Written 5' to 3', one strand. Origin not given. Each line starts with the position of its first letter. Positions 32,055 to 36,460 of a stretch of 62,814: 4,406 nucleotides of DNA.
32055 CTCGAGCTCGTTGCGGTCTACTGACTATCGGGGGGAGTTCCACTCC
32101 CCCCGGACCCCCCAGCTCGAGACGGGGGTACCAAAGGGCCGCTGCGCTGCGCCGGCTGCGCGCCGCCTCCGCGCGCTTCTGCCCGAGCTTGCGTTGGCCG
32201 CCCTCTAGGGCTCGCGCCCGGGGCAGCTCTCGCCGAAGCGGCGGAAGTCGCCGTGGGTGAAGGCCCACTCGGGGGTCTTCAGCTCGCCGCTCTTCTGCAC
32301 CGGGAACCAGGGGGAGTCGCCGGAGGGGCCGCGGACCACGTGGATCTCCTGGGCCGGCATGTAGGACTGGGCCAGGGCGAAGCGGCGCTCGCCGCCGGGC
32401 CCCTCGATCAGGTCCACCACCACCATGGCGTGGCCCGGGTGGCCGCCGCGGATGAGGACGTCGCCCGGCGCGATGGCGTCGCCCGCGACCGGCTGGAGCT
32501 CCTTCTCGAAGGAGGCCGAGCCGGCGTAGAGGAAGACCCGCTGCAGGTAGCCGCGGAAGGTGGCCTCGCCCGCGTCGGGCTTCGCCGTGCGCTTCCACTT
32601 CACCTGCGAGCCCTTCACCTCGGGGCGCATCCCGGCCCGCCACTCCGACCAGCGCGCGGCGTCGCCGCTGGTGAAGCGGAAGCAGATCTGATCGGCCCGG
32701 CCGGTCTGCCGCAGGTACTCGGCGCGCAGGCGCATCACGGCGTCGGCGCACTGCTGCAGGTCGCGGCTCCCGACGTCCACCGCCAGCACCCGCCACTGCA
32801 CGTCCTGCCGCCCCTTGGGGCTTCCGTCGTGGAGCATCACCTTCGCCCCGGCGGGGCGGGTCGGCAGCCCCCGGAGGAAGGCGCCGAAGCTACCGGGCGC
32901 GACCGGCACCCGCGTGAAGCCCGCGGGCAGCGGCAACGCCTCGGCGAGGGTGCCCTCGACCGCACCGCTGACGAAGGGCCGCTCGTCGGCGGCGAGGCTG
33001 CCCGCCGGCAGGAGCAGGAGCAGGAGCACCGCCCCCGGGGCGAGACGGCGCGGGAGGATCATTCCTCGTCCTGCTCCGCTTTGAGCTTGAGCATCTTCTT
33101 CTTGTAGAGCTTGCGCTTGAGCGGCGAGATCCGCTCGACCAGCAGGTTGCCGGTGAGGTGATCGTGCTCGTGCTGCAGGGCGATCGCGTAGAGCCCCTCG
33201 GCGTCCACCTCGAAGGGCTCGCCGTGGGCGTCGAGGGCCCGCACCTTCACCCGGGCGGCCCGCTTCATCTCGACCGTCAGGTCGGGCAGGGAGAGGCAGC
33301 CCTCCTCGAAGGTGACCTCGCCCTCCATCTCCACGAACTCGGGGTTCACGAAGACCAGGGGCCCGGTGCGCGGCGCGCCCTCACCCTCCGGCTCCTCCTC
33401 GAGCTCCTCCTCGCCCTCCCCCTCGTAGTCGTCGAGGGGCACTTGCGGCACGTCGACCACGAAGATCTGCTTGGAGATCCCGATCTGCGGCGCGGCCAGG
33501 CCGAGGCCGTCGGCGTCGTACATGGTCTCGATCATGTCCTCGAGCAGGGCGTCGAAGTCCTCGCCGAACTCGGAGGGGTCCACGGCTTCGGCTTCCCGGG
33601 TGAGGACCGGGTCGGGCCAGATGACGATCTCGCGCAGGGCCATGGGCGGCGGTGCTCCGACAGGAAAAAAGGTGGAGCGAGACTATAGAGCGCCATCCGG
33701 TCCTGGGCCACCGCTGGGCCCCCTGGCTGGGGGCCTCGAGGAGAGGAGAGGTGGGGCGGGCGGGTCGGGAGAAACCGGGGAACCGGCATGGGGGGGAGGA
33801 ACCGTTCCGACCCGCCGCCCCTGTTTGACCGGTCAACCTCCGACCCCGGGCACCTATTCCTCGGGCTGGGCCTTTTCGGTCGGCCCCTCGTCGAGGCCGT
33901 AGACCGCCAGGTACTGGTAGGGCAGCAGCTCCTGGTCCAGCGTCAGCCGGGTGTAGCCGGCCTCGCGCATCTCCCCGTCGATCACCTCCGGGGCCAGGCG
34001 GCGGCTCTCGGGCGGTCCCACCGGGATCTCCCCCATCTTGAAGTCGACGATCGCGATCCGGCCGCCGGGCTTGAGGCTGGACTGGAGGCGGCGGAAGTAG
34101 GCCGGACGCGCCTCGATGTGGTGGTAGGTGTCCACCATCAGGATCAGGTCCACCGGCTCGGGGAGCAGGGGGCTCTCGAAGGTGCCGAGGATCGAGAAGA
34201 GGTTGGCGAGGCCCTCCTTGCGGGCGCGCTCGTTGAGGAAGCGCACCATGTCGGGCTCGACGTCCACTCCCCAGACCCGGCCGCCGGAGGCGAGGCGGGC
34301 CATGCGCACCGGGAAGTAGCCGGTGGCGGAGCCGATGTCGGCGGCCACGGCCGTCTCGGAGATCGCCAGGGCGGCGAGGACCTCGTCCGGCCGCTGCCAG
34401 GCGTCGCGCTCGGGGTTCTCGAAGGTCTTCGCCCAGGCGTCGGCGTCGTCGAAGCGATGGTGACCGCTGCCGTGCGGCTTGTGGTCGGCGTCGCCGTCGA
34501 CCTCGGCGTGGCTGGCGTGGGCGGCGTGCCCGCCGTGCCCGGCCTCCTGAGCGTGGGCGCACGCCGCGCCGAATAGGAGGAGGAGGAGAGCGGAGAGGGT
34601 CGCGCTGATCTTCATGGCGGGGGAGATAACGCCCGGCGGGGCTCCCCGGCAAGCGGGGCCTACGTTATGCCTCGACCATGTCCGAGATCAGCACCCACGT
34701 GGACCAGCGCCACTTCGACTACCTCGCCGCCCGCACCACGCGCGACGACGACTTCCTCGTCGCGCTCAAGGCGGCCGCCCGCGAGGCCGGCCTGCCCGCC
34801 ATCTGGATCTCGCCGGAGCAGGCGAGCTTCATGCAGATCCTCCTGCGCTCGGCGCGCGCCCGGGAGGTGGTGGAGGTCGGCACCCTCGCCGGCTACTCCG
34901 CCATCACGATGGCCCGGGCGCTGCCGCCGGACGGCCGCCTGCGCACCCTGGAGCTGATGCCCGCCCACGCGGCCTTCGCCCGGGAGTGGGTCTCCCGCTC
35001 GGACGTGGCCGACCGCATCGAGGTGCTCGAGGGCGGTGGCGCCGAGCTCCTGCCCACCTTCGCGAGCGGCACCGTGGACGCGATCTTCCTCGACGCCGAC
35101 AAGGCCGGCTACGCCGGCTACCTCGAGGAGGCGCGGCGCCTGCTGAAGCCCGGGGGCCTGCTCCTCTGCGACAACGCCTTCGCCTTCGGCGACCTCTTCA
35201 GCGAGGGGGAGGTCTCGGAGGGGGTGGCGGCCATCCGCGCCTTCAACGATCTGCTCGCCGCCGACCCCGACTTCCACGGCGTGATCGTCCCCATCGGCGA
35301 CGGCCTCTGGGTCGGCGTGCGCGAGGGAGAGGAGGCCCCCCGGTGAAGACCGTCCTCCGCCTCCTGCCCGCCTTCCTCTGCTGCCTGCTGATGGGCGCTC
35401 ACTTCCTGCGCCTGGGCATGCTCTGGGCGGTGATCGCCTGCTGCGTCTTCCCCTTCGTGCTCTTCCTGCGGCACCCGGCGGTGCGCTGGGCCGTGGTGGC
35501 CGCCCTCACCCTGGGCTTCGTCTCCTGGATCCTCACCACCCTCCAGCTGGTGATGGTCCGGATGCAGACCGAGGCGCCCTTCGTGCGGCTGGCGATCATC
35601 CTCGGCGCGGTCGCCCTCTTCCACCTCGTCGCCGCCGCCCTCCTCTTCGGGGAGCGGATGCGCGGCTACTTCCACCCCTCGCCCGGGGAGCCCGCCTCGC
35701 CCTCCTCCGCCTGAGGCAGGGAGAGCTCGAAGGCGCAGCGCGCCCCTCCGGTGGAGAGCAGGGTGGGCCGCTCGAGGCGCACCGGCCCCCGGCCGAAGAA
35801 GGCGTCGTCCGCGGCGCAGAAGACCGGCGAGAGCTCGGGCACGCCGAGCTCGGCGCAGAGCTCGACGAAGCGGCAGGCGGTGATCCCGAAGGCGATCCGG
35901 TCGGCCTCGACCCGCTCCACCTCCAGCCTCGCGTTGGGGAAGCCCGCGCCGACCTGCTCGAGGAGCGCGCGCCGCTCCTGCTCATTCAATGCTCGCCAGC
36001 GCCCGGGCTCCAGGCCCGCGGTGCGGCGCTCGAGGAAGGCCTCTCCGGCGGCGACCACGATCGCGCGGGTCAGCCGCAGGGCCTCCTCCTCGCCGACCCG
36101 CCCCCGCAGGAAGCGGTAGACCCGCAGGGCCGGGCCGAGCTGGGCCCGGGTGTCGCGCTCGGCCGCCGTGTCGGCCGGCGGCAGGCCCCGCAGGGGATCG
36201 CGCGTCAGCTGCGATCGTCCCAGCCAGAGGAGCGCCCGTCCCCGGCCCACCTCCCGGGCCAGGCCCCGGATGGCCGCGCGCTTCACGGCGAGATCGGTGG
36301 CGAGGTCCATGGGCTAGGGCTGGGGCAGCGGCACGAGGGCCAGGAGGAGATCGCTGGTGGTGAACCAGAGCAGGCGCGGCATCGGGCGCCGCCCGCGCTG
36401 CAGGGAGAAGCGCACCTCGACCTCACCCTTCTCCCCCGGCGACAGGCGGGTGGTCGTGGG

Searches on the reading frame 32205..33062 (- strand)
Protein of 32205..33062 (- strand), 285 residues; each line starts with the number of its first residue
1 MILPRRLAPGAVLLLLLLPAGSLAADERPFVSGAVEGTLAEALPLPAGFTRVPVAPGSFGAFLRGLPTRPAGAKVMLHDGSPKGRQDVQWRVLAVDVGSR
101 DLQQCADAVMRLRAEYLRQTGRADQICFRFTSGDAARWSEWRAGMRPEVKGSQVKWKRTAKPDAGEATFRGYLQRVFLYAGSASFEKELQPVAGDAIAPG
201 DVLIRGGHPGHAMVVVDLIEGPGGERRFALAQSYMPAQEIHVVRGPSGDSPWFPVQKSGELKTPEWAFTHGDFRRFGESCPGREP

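Call 5: search_protein_families(library=pfam, proteins=[window:32205-33062:-], max_evalue=0.01)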
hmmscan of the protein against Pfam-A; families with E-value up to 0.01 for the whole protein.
window:32205-33062:- (285 aa): 1 family
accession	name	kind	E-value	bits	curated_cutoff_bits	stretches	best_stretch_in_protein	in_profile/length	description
PF16138.10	DUF4846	-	9.2e-82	274.6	37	1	40-275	2-239/239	Domain of unknown function (4846)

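Call 6: search_protein_families(library=ncbifam, proteins=[window:32205-33062:-], max_evalue=0.01)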
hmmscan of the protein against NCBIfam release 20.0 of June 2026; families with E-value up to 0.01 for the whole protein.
window:32205-33062:- (285 aa): 0 families

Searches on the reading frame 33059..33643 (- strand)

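Call 48: search_protein_families(library=pfam, proteins=[window:33059-33643:-], max_evalue=0.001)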
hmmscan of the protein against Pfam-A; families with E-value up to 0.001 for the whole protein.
window:33059-33643:- (194 aa): 1 family
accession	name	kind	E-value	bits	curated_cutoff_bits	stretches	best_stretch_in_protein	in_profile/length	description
PF01327.26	Pep_deformylase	-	3e-47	160.6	22.8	1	4-177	2-155/156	Polypeptide deformylase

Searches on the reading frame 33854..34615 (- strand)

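Call 48: search_protein_families(library=pfam, proteins=[window:33854-34615:-], max_evalue=0.001)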
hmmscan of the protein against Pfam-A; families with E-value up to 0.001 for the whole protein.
window:33854-34615:- (253 aa): 7 families
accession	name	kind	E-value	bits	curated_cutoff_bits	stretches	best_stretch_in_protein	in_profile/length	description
PF13847.12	Methyltransf_31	-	1.4e-15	57.7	27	1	90-198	6-119/145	Methyltransferase domain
PF08241.18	Methyltransf_11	-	2.4e-13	51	21.2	1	93-189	2-95/95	Methyltransferase domain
PF13649.12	Methyltransf_25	-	3.3e-13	50.6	27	1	92-185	2-97/97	Methyltransferase domain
PF08242.18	Methyltransf_12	-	1.2e-11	45.6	30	1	93-187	2-98/98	Methyltransferase domain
PF13489.12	Methyltransf_23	-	5.2e-08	33.2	27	1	93-192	28-119/164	Methyltransferase domain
PF02390.23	Methyltransf_4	-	0.00031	20.7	24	1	89-141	3-55/173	Putative methyltransferase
PF02475.24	TRM5-TYW2_MTfase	-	0.00051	20.5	28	1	86-144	35-94/164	TRM5/TYW2 methyltransferase domain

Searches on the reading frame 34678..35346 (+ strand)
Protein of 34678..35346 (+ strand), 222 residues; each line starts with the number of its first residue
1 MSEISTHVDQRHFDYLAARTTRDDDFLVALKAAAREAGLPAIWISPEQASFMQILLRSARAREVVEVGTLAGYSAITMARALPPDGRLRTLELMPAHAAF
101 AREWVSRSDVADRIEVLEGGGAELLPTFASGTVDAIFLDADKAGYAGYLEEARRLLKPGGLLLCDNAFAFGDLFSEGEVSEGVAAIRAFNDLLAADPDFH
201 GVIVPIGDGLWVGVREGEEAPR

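Call 48: search_protein_families(library=pfam, proteins=[window:34678-35346:+], max_evalue=0.001)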
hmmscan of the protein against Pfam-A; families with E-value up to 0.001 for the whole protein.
window:34678-35346:+ (222 aa): 6 families
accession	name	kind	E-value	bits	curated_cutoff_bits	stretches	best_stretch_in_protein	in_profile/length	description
PF01596.23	Methyltransf_3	-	2.1e-37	128.9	22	1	23-212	7-200/204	O-methyltransferase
PF13578.12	Methyltransf_24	-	1e-13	52.5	26.3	1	65-166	1-104/105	Methyltransferase domain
PF13649.12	Methyltransf_25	-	6.2e-07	30.5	27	1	64-160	1-97/97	Methyltransferase domain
PF08241.18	Methyltransf_11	-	1.5e-05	25.9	21.2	1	66-164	2-95/95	Methyltransferase domain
PF08704.16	GCD14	-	2.1e-05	24.8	26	1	50-144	30-125/247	tRNA methyltransferase complex GCD14 subunit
PF01135.25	PCMT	-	0.00032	21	20.3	1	46-140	59-150/210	Protein-L-isoaspartate(D-aspartate) O-methyltransferase (PCMT)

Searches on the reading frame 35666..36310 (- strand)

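Call 48: search_protein_families(library=pfam, proteins=[window:35666-36310:-], max_evalue=0.001)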
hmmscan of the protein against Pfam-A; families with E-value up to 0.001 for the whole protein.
window:35666-36310:- (214 aa): 1 family
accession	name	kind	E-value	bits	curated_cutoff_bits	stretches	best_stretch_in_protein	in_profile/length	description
PF14196.11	ATC_hydrolase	-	9.8e-14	52.8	28.1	1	64-195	12-144/145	L-2-amino-thiazoline-4-carboxylic acid hydrolase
